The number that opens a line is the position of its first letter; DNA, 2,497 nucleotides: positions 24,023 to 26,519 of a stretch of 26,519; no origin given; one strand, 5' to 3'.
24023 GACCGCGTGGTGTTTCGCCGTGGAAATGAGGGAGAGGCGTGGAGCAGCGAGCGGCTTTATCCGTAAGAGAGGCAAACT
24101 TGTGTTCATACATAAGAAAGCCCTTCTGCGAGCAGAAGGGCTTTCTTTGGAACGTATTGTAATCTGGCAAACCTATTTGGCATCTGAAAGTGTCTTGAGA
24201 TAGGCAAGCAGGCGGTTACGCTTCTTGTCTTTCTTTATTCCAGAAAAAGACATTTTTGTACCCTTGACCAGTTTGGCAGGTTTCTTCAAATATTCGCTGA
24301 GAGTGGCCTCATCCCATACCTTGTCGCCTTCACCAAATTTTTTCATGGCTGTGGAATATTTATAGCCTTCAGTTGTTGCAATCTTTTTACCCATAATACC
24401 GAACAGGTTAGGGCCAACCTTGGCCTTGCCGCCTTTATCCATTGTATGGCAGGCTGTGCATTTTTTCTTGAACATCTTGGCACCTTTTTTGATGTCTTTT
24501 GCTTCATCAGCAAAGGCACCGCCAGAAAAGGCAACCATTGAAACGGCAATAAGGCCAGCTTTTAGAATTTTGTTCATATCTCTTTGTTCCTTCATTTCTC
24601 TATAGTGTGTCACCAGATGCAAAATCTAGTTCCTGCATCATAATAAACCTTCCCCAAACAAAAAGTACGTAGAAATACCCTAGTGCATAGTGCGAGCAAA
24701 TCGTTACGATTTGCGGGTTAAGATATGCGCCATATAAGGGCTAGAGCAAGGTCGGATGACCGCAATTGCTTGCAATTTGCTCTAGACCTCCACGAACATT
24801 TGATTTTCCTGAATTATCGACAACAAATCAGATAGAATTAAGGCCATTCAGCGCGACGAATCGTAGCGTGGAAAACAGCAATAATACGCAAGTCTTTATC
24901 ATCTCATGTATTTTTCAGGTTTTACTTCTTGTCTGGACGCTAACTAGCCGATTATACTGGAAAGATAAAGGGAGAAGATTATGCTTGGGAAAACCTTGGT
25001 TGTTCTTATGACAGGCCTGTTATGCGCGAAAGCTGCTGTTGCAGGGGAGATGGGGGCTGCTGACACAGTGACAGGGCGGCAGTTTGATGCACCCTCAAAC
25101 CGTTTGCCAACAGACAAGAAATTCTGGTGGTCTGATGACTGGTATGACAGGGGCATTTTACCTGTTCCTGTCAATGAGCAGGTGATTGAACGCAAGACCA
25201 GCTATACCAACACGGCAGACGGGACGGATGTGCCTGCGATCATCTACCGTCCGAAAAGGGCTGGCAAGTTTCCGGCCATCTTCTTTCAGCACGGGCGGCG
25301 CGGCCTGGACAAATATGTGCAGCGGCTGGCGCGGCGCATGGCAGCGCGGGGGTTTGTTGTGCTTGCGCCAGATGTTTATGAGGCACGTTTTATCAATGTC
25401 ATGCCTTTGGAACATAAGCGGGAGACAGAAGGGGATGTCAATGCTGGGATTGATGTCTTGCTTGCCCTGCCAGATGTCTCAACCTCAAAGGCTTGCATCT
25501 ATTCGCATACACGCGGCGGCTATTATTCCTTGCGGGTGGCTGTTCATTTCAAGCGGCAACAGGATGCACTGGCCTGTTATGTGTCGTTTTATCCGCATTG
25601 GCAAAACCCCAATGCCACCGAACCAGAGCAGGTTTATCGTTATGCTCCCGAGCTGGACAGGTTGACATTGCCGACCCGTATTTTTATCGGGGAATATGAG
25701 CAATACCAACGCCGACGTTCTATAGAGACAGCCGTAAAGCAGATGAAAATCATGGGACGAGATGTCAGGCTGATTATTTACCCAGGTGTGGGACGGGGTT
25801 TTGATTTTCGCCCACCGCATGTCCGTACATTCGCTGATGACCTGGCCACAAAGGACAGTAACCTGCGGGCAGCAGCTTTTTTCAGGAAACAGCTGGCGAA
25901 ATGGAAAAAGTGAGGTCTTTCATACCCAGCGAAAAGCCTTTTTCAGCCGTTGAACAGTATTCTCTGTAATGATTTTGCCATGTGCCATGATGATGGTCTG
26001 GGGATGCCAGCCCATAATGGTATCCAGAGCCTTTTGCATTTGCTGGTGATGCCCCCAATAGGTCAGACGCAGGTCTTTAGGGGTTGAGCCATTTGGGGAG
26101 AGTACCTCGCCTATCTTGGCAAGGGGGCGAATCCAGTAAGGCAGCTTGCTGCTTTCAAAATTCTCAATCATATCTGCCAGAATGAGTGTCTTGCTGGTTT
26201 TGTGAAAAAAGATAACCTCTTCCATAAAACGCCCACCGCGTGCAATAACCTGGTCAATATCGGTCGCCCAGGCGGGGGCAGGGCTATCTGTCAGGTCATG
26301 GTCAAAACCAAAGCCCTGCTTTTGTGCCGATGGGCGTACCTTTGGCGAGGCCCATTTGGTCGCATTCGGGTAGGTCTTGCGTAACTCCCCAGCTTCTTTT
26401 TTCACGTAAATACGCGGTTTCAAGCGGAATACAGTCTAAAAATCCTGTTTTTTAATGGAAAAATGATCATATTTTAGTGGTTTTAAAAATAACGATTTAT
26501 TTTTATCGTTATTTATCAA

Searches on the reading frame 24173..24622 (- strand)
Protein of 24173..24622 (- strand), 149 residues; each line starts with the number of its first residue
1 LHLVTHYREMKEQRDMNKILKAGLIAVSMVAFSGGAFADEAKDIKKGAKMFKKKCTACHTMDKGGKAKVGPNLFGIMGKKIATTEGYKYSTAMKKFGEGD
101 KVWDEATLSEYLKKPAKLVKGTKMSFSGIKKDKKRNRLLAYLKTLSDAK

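Call 12: search_protein_families(library=ncbifam, proteins=[window:24173-24622:-])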
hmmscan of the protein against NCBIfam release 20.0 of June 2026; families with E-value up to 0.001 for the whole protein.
window:24173-24622:- (149 aa): 9 families
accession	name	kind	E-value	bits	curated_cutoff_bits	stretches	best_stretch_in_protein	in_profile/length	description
NF043008.1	Cyt550_Brdyrhiz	equivalog_domain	2.2e-26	92.5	240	1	16-144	1-123/131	cytochrome c-550 CycA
NF050122.1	bc1_QcrC_actin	exception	5.7e-07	29.1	200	1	34-76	30-72/253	cytochrome bc1 complex diheme cytochrome c subunit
TIGR02603.1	CxxCH_TIGR02603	domain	9.4e-07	28.9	68.15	1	43-79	2-37/134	putative heme-binding domain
NF040971.1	cytc_ExtS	equivalog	1.5e-06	27.7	100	1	45-135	173-256/262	selenite/tellurite reduction operon c-type cytochrome lipoprotein ExtS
NF045930.1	Cytc6PetJCyano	equivalog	3e-05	23.9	135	1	25-60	12-44/110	cytochrome c6 PetJ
TIGR00782.1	ccoP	equivalog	0.00017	21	179.95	1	29-73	189-233/285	cytochrome-c oxidase, cbb3-type subunit III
NF011054.0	PRK14486.1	equivalog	0.00031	20.3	447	1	26-76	197-247/294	putative bifunctional cbb3-type cytochrome c oxidase subunit II/cytochrome c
NF045773.1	cytochro_C550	exception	0.00053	19.9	125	1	40-79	45-82/118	cytochrome c550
NF045774.1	cytochro_C551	exception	0.00067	19.6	118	0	40-76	35-69/110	cytochrome c551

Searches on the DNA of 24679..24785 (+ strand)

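Call 34: search_dna_similar(query=window:24679-24785:+, collection=plasmids, mode=distant, max_evalue=1)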
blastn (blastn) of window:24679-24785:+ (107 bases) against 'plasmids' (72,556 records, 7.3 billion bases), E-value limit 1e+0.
No match.

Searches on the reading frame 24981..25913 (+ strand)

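Call 12: search_protein_families(library=ncbifam, proteins=[window:24981-25913:+])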
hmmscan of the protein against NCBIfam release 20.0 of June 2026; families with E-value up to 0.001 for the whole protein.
window:24981-25913:+ (310 aa): 1 family
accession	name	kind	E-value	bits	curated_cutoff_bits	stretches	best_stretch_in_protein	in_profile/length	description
NF041440.1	hydrolase_YghX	exception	4e-10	39.3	460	1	68-206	66-209/292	YghX family hydrolase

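Call 30: search_protein_families(library=pfam, proteins=[window:24981-25913:+], max_evalue=0.01)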
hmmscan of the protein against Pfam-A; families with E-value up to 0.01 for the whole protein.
window:24981-25913:+ (310 aa): 2 families
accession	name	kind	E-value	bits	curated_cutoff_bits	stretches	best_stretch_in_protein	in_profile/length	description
PF01738.24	DLH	-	5.6e-15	56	21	1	85-303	2-215/217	Dienelactone hydrolase family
PF07224.18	Chlorophyllase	-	6.6e-10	38.7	26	1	75-194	20-141/301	Chlorophyllase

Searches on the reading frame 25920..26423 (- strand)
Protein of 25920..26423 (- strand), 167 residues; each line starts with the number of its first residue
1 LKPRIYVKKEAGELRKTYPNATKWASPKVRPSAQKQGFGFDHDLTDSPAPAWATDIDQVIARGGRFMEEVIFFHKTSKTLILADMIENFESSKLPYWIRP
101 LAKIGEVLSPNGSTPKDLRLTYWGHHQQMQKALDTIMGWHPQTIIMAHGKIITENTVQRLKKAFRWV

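Call 63: search_protein_families(library=pfam, proteins=[window:25920-26423:-], max_evalue=0.001)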
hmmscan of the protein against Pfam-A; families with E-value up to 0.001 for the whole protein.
window:25920-26423:- (167 aa): 1 family
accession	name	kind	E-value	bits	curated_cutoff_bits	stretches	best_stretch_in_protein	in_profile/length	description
PF14234.11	DUF4336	-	1.1e-06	28.6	28.5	0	44-90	115-166/321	Domain of unknown function (DUF4336)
